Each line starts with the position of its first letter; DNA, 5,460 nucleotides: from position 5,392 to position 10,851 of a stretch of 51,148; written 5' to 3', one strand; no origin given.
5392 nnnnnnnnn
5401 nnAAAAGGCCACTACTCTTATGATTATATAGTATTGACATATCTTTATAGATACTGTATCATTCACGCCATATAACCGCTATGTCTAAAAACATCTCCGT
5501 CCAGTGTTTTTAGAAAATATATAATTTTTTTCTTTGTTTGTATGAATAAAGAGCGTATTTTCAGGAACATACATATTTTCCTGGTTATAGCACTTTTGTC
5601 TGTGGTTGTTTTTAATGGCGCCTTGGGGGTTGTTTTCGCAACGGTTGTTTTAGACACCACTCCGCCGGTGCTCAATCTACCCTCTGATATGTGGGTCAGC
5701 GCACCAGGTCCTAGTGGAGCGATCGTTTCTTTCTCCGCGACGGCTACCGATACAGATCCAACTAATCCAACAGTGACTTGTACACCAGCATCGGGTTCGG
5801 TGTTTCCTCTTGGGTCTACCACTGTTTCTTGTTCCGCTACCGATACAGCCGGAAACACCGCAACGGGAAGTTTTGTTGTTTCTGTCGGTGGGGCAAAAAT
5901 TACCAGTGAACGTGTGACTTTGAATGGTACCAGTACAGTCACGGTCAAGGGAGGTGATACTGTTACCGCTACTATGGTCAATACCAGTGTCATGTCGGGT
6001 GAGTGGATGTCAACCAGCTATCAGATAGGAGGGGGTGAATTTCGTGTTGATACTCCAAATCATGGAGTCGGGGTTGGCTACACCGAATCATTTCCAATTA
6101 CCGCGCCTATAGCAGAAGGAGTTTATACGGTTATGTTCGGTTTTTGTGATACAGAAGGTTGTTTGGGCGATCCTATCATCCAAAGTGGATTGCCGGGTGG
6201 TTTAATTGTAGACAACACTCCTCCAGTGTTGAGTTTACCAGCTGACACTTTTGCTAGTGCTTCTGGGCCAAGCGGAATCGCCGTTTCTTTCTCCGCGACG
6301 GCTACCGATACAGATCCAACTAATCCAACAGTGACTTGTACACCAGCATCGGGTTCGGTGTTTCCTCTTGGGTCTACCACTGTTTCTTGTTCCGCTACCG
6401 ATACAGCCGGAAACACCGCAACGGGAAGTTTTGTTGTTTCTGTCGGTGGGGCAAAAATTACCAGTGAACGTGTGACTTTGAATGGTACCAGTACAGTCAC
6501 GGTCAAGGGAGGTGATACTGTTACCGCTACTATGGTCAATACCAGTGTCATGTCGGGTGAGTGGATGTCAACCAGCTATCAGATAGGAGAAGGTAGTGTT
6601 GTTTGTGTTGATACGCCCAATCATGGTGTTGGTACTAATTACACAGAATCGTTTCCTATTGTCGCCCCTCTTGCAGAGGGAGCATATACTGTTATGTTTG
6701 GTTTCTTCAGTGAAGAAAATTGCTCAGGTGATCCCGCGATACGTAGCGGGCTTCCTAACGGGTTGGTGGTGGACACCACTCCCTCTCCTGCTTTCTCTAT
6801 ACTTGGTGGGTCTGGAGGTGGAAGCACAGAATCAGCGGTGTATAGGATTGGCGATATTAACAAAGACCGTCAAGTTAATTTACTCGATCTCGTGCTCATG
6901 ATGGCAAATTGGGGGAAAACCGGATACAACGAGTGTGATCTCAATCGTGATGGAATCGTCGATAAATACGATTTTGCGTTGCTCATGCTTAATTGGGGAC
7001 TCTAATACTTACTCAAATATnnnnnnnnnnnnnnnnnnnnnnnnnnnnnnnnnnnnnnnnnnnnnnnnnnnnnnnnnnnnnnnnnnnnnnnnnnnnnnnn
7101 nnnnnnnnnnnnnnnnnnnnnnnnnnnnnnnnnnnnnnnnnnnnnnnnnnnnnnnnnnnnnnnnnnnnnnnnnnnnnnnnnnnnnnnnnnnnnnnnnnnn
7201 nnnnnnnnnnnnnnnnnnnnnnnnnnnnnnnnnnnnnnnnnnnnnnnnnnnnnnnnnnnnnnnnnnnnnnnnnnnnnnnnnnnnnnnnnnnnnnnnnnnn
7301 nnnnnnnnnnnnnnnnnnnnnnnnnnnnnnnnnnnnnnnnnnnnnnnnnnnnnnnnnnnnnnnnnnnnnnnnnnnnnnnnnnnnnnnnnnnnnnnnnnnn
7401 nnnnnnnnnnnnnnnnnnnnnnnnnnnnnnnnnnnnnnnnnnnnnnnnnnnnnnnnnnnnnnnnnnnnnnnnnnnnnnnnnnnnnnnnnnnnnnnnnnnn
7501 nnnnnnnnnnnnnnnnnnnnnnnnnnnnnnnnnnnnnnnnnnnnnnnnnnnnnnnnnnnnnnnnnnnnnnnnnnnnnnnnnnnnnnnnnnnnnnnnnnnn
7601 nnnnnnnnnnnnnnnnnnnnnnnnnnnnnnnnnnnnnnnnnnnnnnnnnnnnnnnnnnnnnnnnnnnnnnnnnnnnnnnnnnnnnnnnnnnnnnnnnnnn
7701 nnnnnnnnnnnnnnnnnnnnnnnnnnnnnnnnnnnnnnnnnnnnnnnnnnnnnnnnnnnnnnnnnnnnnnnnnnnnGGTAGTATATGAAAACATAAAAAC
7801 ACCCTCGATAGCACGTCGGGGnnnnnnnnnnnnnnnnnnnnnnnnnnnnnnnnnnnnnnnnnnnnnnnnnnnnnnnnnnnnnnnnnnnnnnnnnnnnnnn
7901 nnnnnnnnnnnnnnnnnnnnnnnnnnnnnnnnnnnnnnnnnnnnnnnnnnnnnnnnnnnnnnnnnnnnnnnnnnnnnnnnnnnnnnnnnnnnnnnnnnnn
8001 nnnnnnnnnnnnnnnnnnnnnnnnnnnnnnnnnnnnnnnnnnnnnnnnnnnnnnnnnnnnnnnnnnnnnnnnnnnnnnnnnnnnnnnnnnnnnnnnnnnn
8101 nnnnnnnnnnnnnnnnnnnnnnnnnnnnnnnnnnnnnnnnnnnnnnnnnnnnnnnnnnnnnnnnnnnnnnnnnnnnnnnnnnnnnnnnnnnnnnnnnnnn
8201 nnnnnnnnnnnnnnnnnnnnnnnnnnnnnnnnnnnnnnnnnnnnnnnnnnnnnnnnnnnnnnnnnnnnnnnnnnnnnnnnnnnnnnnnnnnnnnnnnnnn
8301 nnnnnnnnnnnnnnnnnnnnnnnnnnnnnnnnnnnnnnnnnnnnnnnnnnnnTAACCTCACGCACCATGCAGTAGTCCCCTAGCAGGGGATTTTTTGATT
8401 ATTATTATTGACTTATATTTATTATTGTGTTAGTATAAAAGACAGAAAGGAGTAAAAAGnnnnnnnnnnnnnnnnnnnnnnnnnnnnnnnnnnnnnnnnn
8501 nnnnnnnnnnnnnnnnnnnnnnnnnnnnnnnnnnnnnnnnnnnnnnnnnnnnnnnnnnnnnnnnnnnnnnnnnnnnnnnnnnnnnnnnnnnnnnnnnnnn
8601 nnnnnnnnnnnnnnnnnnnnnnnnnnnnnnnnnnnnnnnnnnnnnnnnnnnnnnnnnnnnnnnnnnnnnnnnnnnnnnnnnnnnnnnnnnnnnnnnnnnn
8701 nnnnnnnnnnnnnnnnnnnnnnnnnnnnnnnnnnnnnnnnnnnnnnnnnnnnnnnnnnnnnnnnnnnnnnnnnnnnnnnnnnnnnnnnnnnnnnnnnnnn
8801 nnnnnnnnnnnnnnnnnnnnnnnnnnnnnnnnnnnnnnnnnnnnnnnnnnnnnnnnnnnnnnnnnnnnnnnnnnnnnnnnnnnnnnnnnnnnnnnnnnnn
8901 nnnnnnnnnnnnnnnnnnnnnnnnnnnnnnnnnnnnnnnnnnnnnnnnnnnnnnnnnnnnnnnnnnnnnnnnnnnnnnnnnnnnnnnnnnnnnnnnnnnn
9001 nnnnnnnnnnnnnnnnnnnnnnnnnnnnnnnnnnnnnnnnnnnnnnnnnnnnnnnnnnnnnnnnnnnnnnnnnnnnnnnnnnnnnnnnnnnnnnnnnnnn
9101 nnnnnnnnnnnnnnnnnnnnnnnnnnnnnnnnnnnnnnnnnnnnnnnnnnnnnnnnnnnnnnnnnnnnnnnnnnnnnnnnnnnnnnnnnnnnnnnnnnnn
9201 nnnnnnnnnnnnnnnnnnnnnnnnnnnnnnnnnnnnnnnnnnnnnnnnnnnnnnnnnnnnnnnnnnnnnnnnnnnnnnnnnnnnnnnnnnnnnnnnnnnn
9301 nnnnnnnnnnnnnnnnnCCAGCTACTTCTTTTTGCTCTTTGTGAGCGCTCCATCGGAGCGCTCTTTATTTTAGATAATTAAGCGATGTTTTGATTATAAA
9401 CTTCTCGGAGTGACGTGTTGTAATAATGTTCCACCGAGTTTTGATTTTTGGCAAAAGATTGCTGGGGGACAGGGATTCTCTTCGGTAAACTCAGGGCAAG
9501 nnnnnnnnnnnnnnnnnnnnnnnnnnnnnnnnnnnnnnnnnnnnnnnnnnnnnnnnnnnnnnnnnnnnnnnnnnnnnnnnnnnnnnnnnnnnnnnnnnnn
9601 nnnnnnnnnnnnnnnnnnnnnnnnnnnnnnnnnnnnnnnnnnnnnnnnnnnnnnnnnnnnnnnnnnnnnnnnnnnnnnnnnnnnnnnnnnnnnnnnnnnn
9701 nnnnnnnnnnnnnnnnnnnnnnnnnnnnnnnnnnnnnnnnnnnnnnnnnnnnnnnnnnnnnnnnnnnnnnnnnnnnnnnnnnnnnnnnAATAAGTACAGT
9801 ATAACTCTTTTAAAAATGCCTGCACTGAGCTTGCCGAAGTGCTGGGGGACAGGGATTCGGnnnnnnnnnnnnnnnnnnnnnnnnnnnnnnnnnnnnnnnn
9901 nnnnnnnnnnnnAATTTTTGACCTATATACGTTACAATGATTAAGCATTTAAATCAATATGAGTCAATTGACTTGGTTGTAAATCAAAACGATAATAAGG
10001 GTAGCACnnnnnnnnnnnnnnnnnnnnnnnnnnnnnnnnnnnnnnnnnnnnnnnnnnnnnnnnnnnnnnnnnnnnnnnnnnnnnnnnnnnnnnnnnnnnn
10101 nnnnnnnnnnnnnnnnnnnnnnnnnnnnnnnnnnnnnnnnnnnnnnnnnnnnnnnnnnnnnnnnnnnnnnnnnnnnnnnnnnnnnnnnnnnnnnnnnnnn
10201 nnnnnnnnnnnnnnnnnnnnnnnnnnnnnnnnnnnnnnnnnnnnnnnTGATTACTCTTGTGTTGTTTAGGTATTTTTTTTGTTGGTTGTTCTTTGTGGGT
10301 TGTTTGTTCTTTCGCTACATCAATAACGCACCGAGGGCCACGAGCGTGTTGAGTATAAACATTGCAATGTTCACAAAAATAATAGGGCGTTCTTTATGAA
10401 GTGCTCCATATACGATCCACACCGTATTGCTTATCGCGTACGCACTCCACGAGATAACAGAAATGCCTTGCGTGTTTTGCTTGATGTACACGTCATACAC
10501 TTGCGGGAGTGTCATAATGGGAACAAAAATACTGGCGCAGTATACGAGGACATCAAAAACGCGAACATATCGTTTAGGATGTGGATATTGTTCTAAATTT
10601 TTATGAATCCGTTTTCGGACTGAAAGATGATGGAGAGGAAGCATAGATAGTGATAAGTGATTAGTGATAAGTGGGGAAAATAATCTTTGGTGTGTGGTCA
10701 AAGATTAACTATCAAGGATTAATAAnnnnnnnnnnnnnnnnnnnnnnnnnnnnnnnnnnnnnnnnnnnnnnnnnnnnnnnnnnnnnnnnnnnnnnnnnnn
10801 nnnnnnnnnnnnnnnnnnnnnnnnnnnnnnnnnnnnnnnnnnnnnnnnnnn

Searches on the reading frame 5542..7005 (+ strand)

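Call 80: search_protein_families(library=pfam, proteins=[window:5542-7005:+], max_evalue=0.00001)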
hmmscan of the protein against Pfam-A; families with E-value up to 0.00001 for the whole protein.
window:5542-7005:+ (487 aa): 2 families
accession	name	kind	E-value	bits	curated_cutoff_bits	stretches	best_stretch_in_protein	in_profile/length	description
PF02494.22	HYR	-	5.9e-19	68.6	21.7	2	38-115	2-81/81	HYR domain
PF00404.24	Dockerin_1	-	5.7e-07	30.1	22.9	1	437-482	2-53/57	Dockerin type I domain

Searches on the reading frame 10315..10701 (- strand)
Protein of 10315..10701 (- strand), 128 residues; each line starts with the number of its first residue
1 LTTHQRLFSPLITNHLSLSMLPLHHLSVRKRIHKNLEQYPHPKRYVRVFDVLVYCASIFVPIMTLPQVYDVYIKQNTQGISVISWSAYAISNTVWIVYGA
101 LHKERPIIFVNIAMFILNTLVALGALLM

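Call 82: search_protein_families(library=pfam, proteins=[window:10315-10701:-], max_evalue=0.00001)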
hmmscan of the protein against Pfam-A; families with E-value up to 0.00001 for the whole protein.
window:10315-10701:- (128 aa): 1 family
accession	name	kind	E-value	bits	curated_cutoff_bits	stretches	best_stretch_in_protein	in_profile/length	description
PF03083.21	MtN3_slv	-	1e-06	29.1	23.7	1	52-120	6-74/87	Sugar efflux transporter for intercellular exchange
